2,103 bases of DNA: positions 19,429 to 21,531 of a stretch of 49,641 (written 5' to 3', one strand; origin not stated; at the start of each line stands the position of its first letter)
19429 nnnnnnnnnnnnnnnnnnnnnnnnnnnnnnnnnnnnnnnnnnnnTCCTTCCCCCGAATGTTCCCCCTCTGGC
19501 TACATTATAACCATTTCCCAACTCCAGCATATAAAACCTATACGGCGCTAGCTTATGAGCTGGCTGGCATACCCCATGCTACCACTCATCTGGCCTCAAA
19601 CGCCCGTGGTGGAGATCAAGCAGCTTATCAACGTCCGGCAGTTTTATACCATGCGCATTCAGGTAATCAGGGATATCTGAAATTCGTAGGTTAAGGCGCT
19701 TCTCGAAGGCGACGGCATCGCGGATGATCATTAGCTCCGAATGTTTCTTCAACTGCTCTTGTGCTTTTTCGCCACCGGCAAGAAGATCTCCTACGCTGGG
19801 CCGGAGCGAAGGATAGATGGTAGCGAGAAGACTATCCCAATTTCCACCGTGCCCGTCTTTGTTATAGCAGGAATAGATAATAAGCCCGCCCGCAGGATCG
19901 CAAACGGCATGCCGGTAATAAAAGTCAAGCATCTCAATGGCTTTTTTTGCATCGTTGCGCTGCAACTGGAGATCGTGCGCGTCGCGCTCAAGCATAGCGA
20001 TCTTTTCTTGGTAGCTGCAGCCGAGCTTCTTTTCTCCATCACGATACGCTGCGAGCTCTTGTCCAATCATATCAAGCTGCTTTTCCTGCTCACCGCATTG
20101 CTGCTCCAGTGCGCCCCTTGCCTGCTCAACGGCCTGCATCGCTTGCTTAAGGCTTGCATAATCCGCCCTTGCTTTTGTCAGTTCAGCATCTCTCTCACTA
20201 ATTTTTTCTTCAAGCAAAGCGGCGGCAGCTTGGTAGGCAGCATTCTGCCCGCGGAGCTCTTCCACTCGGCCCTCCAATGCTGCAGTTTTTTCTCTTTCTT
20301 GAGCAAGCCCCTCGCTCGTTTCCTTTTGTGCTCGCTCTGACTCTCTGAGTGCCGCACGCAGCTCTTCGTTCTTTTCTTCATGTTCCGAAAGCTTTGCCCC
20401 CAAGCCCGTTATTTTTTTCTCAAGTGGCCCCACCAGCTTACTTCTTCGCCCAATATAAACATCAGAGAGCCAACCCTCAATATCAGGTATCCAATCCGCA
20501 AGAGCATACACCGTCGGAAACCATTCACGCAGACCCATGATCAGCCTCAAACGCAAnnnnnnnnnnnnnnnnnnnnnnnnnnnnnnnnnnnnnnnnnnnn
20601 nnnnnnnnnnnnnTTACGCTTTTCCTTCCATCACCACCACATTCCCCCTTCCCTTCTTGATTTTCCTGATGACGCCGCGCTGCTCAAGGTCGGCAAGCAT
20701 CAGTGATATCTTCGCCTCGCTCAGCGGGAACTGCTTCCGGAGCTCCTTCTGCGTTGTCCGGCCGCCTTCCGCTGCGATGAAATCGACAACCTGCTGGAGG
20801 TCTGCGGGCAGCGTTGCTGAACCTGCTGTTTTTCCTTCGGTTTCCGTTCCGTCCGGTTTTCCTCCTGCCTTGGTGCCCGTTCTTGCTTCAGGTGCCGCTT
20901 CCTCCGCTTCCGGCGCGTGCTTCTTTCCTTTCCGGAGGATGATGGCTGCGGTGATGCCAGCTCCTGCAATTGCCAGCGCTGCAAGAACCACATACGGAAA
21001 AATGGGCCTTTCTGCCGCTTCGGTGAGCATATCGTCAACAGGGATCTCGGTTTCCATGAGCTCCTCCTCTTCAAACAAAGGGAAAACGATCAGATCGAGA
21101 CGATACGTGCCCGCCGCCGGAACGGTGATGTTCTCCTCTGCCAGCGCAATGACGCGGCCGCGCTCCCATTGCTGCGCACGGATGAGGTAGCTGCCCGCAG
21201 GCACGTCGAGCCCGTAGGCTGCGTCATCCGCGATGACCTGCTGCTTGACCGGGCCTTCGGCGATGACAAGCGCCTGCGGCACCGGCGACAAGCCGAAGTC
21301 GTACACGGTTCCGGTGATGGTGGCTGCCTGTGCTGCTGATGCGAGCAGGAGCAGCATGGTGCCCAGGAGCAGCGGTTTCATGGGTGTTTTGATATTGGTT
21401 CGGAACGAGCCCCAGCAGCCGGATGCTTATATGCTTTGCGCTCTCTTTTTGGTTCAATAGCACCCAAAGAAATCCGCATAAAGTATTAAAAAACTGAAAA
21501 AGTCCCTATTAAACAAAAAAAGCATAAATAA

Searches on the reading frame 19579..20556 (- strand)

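Call 95: search_protein_families(library=pfam, proteins=[window:19579-20556:-], max_evalue=0.001)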
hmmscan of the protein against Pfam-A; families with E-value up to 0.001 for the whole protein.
window:19579-20556:- (325 aa): 1 family
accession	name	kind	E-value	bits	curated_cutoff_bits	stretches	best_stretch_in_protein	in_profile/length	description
PF13870.11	CCDC113_CCDC96_CC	-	0.0006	20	31.6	0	109-199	48-134/177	CCDC113/CCDC96, coiled-coil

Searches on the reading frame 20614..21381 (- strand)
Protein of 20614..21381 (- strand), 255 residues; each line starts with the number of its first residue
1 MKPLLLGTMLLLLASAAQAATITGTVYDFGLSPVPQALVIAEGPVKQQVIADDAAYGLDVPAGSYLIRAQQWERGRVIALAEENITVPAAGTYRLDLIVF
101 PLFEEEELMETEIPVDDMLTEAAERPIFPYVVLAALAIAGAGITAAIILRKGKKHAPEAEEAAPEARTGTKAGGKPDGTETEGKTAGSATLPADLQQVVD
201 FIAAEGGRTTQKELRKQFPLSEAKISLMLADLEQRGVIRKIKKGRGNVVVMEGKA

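Call 95: search_protein_families(library=pfam, proteins=[window:20614-21381:-], max_evalue=0.001)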
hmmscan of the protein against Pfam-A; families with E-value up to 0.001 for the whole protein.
window:20614-21381:- (255 aa): 3 families
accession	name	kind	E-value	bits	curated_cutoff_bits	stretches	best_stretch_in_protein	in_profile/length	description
PF24034.1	DUF7343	-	5.2e-17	61.9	27.6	1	193-251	3-61/62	Domain of unknown function (DUF7343)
PF12802.13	MarR_2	-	0.00025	21.6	27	0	198-240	10-52/61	MarR family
PF13620.12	CarboxypepD_reg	-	0.00094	19.9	32.3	0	21-97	1-79/82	Carboxypeptidase regulatory-like domain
